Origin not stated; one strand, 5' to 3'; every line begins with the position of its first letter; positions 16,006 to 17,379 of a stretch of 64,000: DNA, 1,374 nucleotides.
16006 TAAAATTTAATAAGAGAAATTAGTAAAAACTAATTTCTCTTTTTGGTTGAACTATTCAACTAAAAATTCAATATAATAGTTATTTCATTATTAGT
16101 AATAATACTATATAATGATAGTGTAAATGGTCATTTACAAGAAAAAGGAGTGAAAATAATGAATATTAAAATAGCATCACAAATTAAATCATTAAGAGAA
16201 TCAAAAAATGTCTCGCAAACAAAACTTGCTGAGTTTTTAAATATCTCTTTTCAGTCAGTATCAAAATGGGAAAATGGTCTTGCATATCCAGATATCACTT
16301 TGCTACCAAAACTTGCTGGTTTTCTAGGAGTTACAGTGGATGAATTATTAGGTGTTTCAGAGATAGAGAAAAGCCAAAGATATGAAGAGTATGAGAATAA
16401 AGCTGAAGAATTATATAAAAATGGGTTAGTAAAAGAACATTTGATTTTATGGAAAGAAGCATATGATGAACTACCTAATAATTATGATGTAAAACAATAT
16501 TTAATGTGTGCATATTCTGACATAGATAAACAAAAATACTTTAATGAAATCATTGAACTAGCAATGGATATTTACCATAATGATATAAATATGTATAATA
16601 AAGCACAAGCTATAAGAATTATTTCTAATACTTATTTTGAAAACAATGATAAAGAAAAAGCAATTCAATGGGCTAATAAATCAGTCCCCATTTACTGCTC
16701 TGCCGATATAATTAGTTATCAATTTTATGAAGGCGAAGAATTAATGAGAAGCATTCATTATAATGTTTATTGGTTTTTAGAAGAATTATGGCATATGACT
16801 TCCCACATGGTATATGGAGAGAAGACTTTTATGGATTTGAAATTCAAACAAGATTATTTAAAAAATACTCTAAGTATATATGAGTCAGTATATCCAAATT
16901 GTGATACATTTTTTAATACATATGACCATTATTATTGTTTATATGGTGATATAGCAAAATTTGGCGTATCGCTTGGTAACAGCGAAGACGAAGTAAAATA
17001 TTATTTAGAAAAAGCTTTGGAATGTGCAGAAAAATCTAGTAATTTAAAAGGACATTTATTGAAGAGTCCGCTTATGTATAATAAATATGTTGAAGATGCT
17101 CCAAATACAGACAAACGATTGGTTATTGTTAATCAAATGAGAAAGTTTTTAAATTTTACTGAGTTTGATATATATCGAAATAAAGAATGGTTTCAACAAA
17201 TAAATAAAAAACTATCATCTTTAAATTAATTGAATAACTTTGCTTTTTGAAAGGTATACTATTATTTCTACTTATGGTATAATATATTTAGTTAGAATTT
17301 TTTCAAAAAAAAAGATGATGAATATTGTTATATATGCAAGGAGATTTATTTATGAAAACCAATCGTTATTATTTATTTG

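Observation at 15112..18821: Accessory-looking module: XRE-HTH/TPR (RNPP/Rgg-like) regulator flanked by two paralogous lipoproteins, followed by a PNPOx-like protein and a small membrane protein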

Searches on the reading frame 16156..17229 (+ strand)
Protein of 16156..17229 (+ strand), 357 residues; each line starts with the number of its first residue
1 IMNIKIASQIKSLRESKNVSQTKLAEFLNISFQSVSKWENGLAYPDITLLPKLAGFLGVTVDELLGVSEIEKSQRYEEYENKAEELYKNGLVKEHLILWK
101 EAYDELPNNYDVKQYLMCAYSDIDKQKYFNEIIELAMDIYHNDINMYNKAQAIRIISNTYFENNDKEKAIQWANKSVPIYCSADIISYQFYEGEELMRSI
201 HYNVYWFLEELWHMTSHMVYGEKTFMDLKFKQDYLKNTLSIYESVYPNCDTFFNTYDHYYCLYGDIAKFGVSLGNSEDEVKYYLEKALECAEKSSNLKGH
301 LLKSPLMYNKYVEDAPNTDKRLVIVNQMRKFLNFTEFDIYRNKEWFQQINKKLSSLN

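Call 4: search_protein_families(library=pfam, proteins=[window:16156-17229:+], max_evalue=1)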
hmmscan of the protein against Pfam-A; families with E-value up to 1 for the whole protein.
window:16156-17229:+ (357 aa): 10 families
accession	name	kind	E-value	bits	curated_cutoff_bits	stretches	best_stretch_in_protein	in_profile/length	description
PF01381.28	HTH_3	-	9.7e-15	54.8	23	1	10-64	1-55/55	Helix-turn-helix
PF13560.12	HTH_31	-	9.4e-07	29.5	27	1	7-64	3-61/64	Helix-turn-helix domain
PF12844.13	HTH_19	-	5.5e-06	26.6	30.2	1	10-65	4-59/64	Helix-turn-helix domain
PF13443.12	HTH_26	-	1.7e-05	25.4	22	1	10-66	2-59/63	Cro/C1-type HTH DNA-binding domain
PF13424.12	TPR_12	-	0.044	14.4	30.1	1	147-181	42-76/77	Tetratricopeptide repeat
PF15943.11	YdaS_toxin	-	0.058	13.7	30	1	20-39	10-29/65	Bacterial toxin YdaS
PF14549.12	P22_Cro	-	0.065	13.4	30.2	1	20-39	11-30/60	DNA-binding transcriptional regulator Cro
PF01325.25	Fe_dep_repress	-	0.11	13.2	26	1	15-37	19-41/60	Iron dependent repressor, N-terminal DNA binding domain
PF01047.28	MarR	-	0.14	12.5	24.6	1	12-38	11-37/59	MarR family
PF13181.12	TPR_8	-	0.16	12.6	25.7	0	156-177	7-28/34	Tetratricopeptide repeat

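Call 5: search_protein_families(library=ncbifam, proteins=[window:16156-17229:+], max_evalue=1)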
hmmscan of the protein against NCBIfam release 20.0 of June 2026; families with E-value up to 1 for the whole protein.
window:16156-17229:+ (357 aa): 18 families
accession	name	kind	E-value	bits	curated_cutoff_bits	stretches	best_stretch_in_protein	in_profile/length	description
NF041951.1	phage_RstR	subfamily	1.2e-14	54.4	80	1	5-75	2-72/108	RstR family transcriptional repressor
NF047948.1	male_kill_WMK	equivalog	2.7e-08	33.6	300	1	3-95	3-91/300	WO male-killing family protein Wmk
NF003162.0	PRK04140.1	equivalog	1.7e-06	27.3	263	1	8-84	129-204/317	transcriptional regulator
TIGR03830.1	CxxCG_CxxCG_HTH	subfamily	1.3e-05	25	61.8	1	6-45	66-105/127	type II TA system antitoxin MqsA family protein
TIGR00270.2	TIGR00270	equivalog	2.5e-05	24.1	110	1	8-71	78-141/159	multiprotein bridging factor aMBF1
NF052239.1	antitox_spr1629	equivalog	6.4e-05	22.2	335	1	8-61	5-58/377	spr1629 family repressor/antitoxin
TIGR03070.1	couple_hipB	subfamily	8e-05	22.5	71.65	1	5-59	2-56/58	type II toxin-antitoxin system Y4mF family antitoxin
NF041575.1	antitoxPezA_Strep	equivalog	0.00014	21.9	290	1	6-65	2-61/158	type II toxin-antitoxin system antitoxin PezA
NF006015.0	PRK08154.1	subfamily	0.00074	18.8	204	1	5-70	30-95/314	anaerobic benzoate catabolism transcriptional regulator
NF007257.0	PRK09706.1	subfamily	0.0013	18.5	101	1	5-61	5-61/135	transcriptional repressor DicA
NF041265.1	NadS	equivalog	0.0035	17.6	60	1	9-40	34-65/94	NadS family protein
NF046032.1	TransRegSlrRBacil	equivalog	0.0044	17.1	250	1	9-105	5-104/149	HTH-type transcriptional regulator SlrR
NF040522.1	VC1465_fam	subfamily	0.0087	16.1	70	1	10-42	1-33/111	VC1465 family Xer recombination activation factor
NF047542.1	telomere_Tap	equivalog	0.012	14.4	600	1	11-46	23-58/695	telomere-associated protein Tap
NF010465.0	PRK13890.1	equivalog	0.053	13.6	96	1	9-74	9-74/121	conjugal transfer protein TrbA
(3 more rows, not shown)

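Call 7: find_encoding_contigs(protein=window:16156-17229:+, flank=6000, max_places=6)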
Protein window:16156-17229:+ (357 aa): no gene with exactly this product is on record in the collection.

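Call 9: find_encoding_contigs(protein=window:16159-17229:+, flank=8000, max_places=8)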
Protein window:16159-17229:+ (356 aa): no gene with exactly this product is on record in the collection.
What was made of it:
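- Tried and rejected: Exact look-up of the regulator from 16156 and from 16159 found nothing (calls 7, 9).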

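Call 11: search_protein_families(library=phrogs, proteins=[window:16159-17229:+], max_evalue=0.1)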
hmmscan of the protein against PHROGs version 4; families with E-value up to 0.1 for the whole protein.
window:16159-17229:+ (356 aa): 34 families (the best 25 are shown)
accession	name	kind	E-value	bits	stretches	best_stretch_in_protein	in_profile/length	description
phrog_8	-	transcription regulation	1.4e-19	71.7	1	2-127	74-155/346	transcriptional regulator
phrog_3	-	transcription regulation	2e-14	55.2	1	1-160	85-238/430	transcriptional repressor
phrog_2967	-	transcription regulation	3.1e-13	50.8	1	4-87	10-88/225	transcriptional regulator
phrog_4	-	transcription regulation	5.2e-11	43.2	1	3-79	135-205/400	transcriptional repressor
phrog_5823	-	transcription regulation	1.4e-08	35.3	1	3-75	5-78/404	transcriptional regulator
phrog_2439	-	transcription regulation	4.3e-08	33.4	1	7-66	10-69/367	transcriptional regulator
phrog_4836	-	transcription regulation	4.5e-08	33.9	1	5-72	76-143/194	CII-like regulator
phrog_2104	-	unknown function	2.9e-07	31.7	1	7-52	42-87/103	-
phrog_1373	-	transcription regulation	3.4e-07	31.4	1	5-77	64-136/166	transcriptional regulator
phrog_2328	-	transcription regulation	1.5e-05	25.7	1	5-63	16-74/128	transcriptional repressor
phrog_4583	-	transcription regulation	2.1e-05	25.5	1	4-65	10-71/81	transcriptional repressor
phrog_638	-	transcription regulation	0.00011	23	1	12-77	11-77/145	transcriptional regulator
phrog_7241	-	transcription regulation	0.00018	22.5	1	5-64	62-121/122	transcriptional regulator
phrog_1994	-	DNA, RNA and nucleotide metabolism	0.00025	22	1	8-72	3-64/170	DNA binding protein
phrog_4739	-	unknown function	0.00033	21.3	1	4-94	67-158/167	-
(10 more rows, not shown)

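Call 13: find_homologous_proteins(query=window:16159-17229:+, max_evalue=0.001)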
Query window:16159-17229:+ (356 aa): 468 proteins with E <= 0.001 among 2113 candidates; the best 120 are listed.
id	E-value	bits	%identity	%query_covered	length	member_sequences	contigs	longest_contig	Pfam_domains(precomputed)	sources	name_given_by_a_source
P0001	2.3e-236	801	100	100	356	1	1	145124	PF12844.14,PF01381.29,PF13560.13,PF13443.13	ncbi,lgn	-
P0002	4.9e-109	383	50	99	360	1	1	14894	PF12844.14,PF01381.29,PF13443.13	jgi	jgi:transcriptional regulator with XRE-family HTH domain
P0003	1.5e-90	322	45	99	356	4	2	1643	PF12844.14,PF01381.29,PF13560.13,PF13443.13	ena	-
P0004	2.8e-89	318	44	100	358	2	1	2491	PF12844.14,PF01381.29,PF13560.13,PF13443.13,PF07719.24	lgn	-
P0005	5.5e-88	313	45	100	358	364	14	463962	PF12844.14,PF01381.29,PF13560.13,PF13443.13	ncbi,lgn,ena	-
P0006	1.2e-87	312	43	100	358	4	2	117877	PF12844.14,PF01381.29,PF13560.13,PF13443.13,PF07719.24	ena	-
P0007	1.2e-87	312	44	99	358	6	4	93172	PF12844.14,PF01381.29,PF13424.13,PF13560.13,PF13443.13,PF07719.24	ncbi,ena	-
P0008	2.7e-87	311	43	100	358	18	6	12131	PF12844.14,PF01381.29,PF13560.13,PF13443.13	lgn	-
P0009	1.0e-86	309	43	100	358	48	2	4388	PF12844.14,PF01381.29,PF13560.13,PF13443.13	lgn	-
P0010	1.8e-86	308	43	100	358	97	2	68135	PF12844.14,PF01381.29,PF13560.13,PF13443.13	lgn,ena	-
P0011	3.6e-86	307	42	100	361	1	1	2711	PF12844.14,PF01381.29,PF13560.13,PF13443.13,PF07719.24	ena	-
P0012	2.4e-85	305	43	100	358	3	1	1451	PF12844.14,PF01381.29,PF13560.13,PF13443.13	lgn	-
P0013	2.3e-84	302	43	100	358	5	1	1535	PF12844.14,PF01381.29,PF13560.13,PF13443.13,PF07719.24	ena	-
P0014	9.5e-84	299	42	100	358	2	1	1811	PF01381.29,PF13560.13,PF07719.24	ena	-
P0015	1.6e-83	299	43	100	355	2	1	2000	PF12844.14,PF01381.29,PF13560.13,PF13443.13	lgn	-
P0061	1.4e-68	250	38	99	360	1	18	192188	PF12844.14,PF01381.29,PF13560.13,PF13443.13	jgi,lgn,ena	-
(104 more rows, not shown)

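Call 14: find_encoding_contigs(protein=P0001, flank=6000, max_places=3)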
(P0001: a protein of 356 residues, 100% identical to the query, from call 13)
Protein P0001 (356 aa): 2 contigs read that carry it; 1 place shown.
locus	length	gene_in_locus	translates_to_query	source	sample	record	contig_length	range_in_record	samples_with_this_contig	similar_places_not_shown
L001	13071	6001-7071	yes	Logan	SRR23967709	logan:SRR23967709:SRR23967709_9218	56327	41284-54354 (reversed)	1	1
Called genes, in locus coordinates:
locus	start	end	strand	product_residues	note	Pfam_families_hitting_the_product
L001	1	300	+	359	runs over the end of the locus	PF01571:GCV_T, PF08669:GCV_T_C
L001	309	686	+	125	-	PF01597:GCV_H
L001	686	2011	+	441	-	PF02347:GDC-P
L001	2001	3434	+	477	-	PF02347:GDC-P, PF00266:Aminotran_5 (weak), PF21478:GcvP2_C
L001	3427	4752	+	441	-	PF00890:FAD_binding_2 (faint), PF01134:GIDA (weak), PF01262:AlaDh_PNT_C (faint), PF07992:Pyr_redox_2, PF12831:FAD_oxidored (weak), PF13738:Pyr_redox_3, PF00070:Pyr_redox, PF02852:Pyr_redox_dim, +4 more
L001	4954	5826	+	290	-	-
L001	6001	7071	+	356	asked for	PF01381:HTH_3, PF12844:HTH_19 (faint), PF13443:HTH_26 (weak), PF13560:HTH_31 (weak)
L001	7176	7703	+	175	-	-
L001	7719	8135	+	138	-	PF01243:PNPOx_N, PF16242:Pyrid_ox_like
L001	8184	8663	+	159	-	-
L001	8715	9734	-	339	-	PF18152:DAHP_snth_FXD, PF00793:DAHP_synth_1, PF03102:NeuB (weak)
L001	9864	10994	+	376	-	PF00248:Aldo_ket_red, PF14697:Fer4_21 (faint), PF12797:Fer4_2 (faint), PF13183:Fer4_8 (weak), PF13187:Fer4_9, PF13237:Fer4_10 (weak), PF13534:Fer4_17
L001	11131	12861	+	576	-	PF00664:ABC_membrane, PF00005:ABC_tran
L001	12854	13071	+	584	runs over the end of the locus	PF00664:ABC_membrane, PF00005:ABC_tran, PF02463:SMC_N (faint)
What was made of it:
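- Checked: The flanks are gcvT/H/P-lpd on one side and a convergent DAHP synthase on the other (call 14).
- Tried and rejected: It worked only through the protein id P0001, which gave the same strain and the same gene order (call 14).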

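Call 15: find_encoding_contigs(protein=P0005, flank=6000, max_places=5)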
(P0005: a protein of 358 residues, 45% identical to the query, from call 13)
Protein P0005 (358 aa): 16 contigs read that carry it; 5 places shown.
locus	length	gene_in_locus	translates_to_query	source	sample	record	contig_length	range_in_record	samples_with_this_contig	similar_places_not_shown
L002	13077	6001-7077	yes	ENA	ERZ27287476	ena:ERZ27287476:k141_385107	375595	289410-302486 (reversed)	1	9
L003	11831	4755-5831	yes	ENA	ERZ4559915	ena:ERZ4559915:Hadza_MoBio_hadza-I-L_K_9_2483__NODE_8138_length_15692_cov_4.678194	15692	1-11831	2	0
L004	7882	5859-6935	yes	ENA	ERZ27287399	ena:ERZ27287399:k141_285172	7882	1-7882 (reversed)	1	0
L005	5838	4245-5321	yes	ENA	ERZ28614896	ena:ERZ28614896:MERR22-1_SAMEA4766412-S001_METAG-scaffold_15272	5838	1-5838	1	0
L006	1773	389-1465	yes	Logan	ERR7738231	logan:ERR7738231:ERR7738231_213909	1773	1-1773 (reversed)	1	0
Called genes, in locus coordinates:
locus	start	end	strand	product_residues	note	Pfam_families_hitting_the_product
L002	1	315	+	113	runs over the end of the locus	PF12844:HTH_19, PF13560:HTH_31, PF01381:HTH_3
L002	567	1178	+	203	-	PF13730:HTH_36 (weak), PF00717:Peptidase_S24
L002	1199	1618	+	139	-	PF24716:WapI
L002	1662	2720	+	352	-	PF06224:AlkZ-like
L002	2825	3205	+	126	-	PF12663:DUF3788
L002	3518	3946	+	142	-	PF08448:PAS_4 (weak)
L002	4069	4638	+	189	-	-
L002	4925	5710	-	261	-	PF01381:HTH_3, PF12844:HTH_19, PF13443:HTH_26 (weak), PF13560:HTH_31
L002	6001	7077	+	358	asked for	PF01381:HTH_3, PF12844:HTH_19, PF13443:HTH_26 (weak), PF13560:HTH_31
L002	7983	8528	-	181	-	PF01381:HTH_3, PF13560:HTH_31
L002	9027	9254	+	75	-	PF20124:DUF6514 (weak)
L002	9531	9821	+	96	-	PF12844:HTH_19 (weak), PF13560:HTH_31 (weak), PF01381:HTH_3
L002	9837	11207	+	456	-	-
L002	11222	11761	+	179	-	PF13240:Zn_Ribbon_1 (weak)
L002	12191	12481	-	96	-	-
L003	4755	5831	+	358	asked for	PF01381:HTH_3, PF12844:HTH_19, PF13443:HTH_26 (weak), PF13560:HTH_31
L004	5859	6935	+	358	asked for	PF01381:HTH_3, PF12844:HTH_19, PF13443:HTH_26 (weak), PF13560:HTH_31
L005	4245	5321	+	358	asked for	PF01381:HTH_3, PF12844:HTH_19, PF13443:HTH_26 (weak), PF13560:HTH_31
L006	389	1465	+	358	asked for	PF01381:HTH_3, PF12844:HTH_19, PF13443:HTH_26 (weak), PF13560:HTH_31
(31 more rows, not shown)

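Call 16: find_encoding_contigs(protein=P0002, flank=6000, max_places=3)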
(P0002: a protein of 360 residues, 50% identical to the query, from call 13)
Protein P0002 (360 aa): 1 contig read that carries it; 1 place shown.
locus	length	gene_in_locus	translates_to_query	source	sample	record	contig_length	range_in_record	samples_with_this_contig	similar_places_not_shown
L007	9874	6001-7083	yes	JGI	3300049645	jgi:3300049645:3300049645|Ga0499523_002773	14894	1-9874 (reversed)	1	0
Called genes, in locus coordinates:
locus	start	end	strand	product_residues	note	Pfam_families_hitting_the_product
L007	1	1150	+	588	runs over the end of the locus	PF00488:MutS_V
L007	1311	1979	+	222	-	PF08713:DNA_alkylation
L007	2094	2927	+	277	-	-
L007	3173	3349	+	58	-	-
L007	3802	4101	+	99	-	-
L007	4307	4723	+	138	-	PF13420:Acetyltransf_4 (weak), PF00583:Acetyltransf_1, PF13673:Acetyltransf_10, PF13508:Acetyltransf_7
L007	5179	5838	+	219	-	PF01966:HD (weak)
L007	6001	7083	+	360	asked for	PF01381:HTH_3, PF12844:HTH_19, PF13443:HTH_26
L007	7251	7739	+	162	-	PF13027:DUF3888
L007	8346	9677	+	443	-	PF00078:RVT_1, PF08388:GIIM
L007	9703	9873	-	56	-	?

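Call 20: search_solved_structures(query=A1, max_evalue=1)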
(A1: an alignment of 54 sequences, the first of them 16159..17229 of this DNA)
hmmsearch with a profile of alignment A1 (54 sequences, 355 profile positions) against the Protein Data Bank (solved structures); distinct sequences matched with E-value up to 1: 134 (the best 60 are shown).
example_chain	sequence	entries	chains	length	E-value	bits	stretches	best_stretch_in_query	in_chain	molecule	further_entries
3op9_A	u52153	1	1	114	2.1e-10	43.6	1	4-92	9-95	Pli0006 protein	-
9sf2_A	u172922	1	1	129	4.8e-09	39.1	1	2-58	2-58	Transcriptional regulator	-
2wqh_A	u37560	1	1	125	2e-08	37.1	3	75-121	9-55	CTPR3Y3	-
5fzq_A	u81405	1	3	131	3.6e-08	36.2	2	75-179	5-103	DESIGNED TPR PROTEIN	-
7t8i_A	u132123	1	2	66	8.9e-08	34.9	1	3-65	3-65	Phage element (ICEBs1)transcriptional regulator (Xre family)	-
1utx_A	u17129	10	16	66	3.8e-07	32.9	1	6-59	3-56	CYLR2 | cytolysin regulator 2 | PUTATIVE TRANSCRIPTION REGULATOR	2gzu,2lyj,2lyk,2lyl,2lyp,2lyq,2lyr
2xiu_A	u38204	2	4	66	3.9e-07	32.8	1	6-59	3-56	CYLR2 | CYLR2 SYNONYM CYTOLYSIN REPRESSOR 2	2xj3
2p5t_A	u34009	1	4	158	7e-07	32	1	5-63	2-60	Putative transcriptional regulator PezA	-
8tac_A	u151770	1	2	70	1.8e-06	30.6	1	5-58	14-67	DBP48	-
9k3w_A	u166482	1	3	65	1.9e-06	30.5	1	7-64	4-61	Transcriptional regulator, PbsX family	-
5fzr_A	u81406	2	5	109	2.4e-06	30.2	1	75-179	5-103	DESIGNED TPR PROTEIN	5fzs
6rnz_A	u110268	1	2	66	5.6e-06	29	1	3-65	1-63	HTH-type transcriptional regulator DdrOC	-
2r1j_L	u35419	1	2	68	7.5e-06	28.6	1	5-49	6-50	Repressor protein C2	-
1adr_A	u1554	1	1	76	8.1e-06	28.5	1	5-64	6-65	P22 C2 REPRESSOR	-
3jxb_C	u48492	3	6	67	1.3e-05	27.9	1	5-49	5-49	Repressor protein C2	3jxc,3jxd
5jub_A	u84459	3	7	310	0.014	17.8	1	5-105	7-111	Transcriptional regulator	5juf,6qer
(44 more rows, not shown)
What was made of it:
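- On RRNPP quorum-sensing systems: The family profile matches CTPR3 at E=2e-8 (call 20). The profile match to ComR 5jub is E=0.014 and covers mostly the HTH (call 20).
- Checked: The family profile matches consensus TPR proteins at E=2e-8 (call 20).
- Family profile against consensus TPR proteins, E=2e-8 (call 20).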

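Call 26: find_encoding_contigs(protein=P0061, flank=5000, max_places=4)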
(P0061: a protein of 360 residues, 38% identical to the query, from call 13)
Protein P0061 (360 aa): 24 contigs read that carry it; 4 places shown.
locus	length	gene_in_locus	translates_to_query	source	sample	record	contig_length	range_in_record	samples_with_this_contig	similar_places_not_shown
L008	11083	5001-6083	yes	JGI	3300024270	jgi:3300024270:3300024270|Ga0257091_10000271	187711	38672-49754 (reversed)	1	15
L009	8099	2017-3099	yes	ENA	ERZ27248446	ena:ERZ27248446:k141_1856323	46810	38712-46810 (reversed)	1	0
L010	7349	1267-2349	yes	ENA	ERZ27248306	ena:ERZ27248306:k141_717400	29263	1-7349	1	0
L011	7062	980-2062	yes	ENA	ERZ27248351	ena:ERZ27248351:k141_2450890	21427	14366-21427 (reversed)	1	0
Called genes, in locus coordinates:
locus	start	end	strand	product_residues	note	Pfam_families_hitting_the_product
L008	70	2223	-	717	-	PF01751:Toprim (weak), PF01131:Topoisom_bac, PF13342:Toprim_Crpt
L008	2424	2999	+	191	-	PF06130:PTAC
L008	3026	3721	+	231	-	-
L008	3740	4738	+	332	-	PF14057:GGGtGRT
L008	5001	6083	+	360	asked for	PF01381:HTH_3, PF12844:HTH_19, PF13443:HTH_26, PF13560:HTH_31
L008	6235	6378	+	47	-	-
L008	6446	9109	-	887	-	PF02638:GHL10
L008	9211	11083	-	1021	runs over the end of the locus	PF16339:DUF4969 (weak), PF00754:F5_F8_type_C (faint), PF16147:DUF4855, PF17892:Cadherin_5 (weak), PF17963:Big_9 (weak)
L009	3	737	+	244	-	?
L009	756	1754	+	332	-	PF14057:GGGtGRT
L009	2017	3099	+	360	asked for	PF01381:HTH_3, PF12844:HTH_19, PF13443:HTH_26, PF13560:HTH_31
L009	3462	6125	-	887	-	PF02638:GHL10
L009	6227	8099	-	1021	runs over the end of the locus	PF16339:DUF4969 (weak), PF00754:F5_F8_type_C (faint), PF16147:DUF4855, PF17892:Cadherin_5 (weak), PF17963:Big_9 (weak)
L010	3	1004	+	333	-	?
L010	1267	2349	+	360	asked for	PF01381:HTH_3, PF12844:HTH_19, PF13443:HTH_26, PF13560:HTH_31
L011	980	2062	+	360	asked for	PF01381:HTH_3, PF12844:HTH_19, PF13443:HTH_26, PF13560:HTH_31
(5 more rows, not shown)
